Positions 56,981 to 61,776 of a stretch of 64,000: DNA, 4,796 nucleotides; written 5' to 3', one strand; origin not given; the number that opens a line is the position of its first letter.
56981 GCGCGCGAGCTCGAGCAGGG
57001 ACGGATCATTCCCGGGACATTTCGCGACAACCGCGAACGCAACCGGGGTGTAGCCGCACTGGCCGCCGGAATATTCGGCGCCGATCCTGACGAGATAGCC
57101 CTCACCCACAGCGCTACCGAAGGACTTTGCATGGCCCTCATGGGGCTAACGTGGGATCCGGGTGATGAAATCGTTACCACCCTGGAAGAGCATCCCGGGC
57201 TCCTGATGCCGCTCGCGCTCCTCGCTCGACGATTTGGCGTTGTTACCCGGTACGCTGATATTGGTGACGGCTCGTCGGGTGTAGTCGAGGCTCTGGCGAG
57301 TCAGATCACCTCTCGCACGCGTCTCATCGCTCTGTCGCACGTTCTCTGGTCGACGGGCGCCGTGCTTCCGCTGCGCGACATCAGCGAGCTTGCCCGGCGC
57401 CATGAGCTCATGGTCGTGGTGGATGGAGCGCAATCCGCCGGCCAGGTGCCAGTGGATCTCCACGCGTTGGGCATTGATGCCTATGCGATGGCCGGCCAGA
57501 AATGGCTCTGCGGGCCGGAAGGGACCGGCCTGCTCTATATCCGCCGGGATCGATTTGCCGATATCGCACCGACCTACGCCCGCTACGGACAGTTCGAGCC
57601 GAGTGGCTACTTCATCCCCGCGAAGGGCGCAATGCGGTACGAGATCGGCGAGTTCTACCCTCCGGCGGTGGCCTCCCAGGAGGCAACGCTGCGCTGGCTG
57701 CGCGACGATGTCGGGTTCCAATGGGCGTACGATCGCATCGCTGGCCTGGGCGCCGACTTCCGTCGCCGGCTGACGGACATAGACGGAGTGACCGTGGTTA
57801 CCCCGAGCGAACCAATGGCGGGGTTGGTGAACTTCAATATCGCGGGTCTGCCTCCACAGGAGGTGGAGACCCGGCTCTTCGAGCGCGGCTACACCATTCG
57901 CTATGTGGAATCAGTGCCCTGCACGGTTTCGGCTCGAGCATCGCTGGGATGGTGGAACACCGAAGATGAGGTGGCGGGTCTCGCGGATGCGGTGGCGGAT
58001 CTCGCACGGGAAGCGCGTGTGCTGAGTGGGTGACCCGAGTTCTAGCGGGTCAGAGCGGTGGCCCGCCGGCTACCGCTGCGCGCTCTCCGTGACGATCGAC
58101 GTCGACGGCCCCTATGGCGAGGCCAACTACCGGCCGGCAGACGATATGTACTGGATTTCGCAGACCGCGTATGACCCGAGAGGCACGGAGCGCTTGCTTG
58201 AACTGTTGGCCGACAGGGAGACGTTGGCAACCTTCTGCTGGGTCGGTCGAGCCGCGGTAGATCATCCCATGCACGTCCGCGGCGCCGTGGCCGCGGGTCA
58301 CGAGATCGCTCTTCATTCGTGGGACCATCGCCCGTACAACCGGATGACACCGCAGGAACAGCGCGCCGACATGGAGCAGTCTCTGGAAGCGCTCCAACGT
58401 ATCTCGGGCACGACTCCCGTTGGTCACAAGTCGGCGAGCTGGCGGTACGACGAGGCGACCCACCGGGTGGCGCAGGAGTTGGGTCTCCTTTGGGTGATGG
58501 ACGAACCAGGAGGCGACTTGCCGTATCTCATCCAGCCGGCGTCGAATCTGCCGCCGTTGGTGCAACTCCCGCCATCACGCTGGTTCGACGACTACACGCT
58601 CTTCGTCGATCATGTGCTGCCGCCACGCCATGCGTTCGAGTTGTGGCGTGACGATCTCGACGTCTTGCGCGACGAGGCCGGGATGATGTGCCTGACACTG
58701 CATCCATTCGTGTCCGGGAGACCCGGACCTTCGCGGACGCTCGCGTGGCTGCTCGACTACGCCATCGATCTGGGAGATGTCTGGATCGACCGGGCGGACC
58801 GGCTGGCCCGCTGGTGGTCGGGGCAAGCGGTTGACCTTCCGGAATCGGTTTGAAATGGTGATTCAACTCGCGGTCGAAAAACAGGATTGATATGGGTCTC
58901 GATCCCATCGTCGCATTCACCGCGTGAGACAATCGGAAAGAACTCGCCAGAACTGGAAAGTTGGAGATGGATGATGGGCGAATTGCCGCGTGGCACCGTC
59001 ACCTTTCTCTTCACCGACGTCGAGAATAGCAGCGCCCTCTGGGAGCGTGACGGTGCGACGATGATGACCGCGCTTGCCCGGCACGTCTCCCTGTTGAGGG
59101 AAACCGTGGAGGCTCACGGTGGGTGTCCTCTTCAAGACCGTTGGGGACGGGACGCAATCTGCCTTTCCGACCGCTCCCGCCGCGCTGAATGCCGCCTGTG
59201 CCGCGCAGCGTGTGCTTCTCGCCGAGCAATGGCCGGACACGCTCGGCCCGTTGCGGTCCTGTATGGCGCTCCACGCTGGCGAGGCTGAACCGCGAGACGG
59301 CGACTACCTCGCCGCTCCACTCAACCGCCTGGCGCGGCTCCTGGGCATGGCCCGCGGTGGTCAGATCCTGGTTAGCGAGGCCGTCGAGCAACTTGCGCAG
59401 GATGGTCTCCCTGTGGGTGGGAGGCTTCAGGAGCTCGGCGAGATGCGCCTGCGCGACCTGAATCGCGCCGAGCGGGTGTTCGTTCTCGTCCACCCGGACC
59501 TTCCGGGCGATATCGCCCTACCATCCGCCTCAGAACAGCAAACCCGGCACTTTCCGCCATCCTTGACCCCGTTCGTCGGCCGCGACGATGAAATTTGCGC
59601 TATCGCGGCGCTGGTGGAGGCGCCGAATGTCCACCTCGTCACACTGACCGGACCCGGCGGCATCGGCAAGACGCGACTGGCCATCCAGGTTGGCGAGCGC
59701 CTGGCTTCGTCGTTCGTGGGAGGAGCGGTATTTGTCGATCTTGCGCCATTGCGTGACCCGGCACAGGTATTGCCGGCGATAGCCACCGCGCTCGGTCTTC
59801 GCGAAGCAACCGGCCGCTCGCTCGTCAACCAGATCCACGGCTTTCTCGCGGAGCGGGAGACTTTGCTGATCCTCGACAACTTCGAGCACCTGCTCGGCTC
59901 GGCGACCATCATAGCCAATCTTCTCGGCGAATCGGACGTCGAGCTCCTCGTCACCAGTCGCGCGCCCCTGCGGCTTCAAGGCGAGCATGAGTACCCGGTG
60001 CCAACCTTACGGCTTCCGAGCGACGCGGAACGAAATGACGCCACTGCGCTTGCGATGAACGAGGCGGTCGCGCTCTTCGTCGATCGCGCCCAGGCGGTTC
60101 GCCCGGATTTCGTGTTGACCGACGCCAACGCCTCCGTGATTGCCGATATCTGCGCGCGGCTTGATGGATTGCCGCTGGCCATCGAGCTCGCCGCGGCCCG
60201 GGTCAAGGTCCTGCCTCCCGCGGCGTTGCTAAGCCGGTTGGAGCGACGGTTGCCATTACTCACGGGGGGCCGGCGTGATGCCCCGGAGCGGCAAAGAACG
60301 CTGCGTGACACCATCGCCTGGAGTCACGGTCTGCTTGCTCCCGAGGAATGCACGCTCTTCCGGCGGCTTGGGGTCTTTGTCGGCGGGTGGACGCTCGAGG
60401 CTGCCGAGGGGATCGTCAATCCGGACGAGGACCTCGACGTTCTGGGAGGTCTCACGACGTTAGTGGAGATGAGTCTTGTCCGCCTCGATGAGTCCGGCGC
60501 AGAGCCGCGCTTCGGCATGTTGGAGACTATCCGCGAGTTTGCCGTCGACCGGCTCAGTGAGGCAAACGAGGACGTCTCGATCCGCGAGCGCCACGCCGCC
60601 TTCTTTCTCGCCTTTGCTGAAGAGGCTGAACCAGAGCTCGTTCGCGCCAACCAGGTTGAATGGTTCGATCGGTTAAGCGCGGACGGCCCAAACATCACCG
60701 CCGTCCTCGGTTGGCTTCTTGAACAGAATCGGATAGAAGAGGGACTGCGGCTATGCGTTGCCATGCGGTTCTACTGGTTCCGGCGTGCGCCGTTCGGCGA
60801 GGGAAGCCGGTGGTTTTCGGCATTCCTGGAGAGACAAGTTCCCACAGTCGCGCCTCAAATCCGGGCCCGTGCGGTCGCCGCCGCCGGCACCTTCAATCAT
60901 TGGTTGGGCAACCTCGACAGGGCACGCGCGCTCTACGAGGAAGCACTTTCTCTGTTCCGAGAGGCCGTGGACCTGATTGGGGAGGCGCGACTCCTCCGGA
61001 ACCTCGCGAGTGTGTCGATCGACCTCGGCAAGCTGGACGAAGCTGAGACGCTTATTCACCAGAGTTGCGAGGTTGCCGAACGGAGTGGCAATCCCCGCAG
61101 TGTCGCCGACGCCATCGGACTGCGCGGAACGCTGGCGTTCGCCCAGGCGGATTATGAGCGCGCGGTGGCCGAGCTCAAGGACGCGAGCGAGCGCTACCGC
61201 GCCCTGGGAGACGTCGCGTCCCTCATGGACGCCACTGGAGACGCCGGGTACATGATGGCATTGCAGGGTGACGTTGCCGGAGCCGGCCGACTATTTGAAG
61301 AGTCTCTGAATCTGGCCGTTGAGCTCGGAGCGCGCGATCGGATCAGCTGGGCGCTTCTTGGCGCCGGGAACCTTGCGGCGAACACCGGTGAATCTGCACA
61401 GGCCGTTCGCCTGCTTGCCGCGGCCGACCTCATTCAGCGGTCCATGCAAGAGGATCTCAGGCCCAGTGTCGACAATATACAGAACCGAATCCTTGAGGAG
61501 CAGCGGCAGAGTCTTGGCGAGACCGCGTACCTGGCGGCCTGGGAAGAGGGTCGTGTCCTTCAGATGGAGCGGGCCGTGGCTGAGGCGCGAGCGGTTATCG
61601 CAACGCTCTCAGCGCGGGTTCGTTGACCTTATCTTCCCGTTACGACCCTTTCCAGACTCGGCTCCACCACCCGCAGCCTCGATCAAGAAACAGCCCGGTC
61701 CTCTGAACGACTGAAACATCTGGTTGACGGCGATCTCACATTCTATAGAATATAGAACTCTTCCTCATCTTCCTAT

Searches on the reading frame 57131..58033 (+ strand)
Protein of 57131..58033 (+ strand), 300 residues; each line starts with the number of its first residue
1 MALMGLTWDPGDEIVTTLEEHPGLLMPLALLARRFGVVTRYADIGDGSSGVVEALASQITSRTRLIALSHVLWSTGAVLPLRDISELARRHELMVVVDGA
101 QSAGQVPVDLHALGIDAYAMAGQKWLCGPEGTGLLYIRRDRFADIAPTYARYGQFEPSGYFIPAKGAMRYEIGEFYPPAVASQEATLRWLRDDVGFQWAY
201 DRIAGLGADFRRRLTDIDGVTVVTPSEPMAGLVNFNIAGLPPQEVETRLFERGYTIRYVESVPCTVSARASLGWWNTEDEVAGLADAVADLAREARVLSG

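Call 42: search_protein_families(library=pfam, max_evalue=0.001, proteins=[window:57131-58033:+])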
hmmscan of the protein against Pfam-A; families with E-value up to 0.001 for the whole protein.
window:57131-58033:+ (300 aa): 3 families
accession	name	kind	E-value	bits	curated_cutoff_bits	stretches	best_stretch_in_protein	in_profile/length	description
PF00266.25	Aminotran_5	-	2.1e-41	142.6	21.5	1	7-282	84-369/371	Aminotransferase class-V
PF01041.23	DegT_DnrJ_EryC1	-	1.1e-05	25.2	19.8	1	2-105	55-152/360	DegT/DnrJ/EryC1/StrS aminotransferase family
PF01053.26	Cys_Met_Meta_PP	-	6.8e-05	22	27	1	9-128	89-202/381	Cys/Met metabolism PLP-dependent enzyme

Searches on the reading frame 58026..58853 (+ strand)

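Call 42: search_protein_families(library=pfam, max_evalue=0.001, proteins=[window:58026-58853:+])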
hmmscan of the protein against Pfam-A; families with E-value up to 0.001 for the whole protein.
window:58026-58853:+ (275 aa): 1 family
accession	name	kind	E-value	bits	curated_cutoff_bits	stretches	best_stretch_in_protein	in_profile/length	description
PF01522.26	Polysacc_deac_1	-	9.2e-20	71.3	23.1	1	40-154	15-121/124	Polysaccharide deacetylase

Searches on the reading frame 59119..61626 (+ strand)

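Call 61: search_protein_families(library=pfam, max_evalue=0.001, proteins=[window:59119-61626:+])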
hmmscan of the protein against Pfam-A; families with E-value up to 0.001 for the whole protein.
window:59119-61626:+ (835 aa): 7 families
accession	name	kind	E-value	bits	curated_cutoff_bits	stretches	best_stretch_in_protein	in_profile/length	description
PF13424.12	TPR_12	-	7.5e-15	55.3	30.1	2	623-695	3-77/77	Tetratricopeptide repeat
PF13401.12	AAA_22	-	4.5e-10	40.4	27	1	173-268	7-104/130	AAA domain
PF13191.12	AAA_16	-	2.1e-07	32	32.6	1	151-293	1-104/167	AAA ATPase domain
PF17874.7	TPR_MalT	-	1.7e-06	28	45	1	581-769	38-228/336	MalT-like TPR region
PF00931.28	NB-ARC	-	3.2e-06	27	23.5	1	163-281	10-136/248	NB-ARC domain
PF07719.23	TPR_2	-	2.7e-05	24.4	27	0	596-614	14-32/34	Tetratricopeptide repeat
PF13374.12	TPR_10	-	7.7e-05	23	27.5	0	624-655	3-34/42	Tetratricopeptide repeat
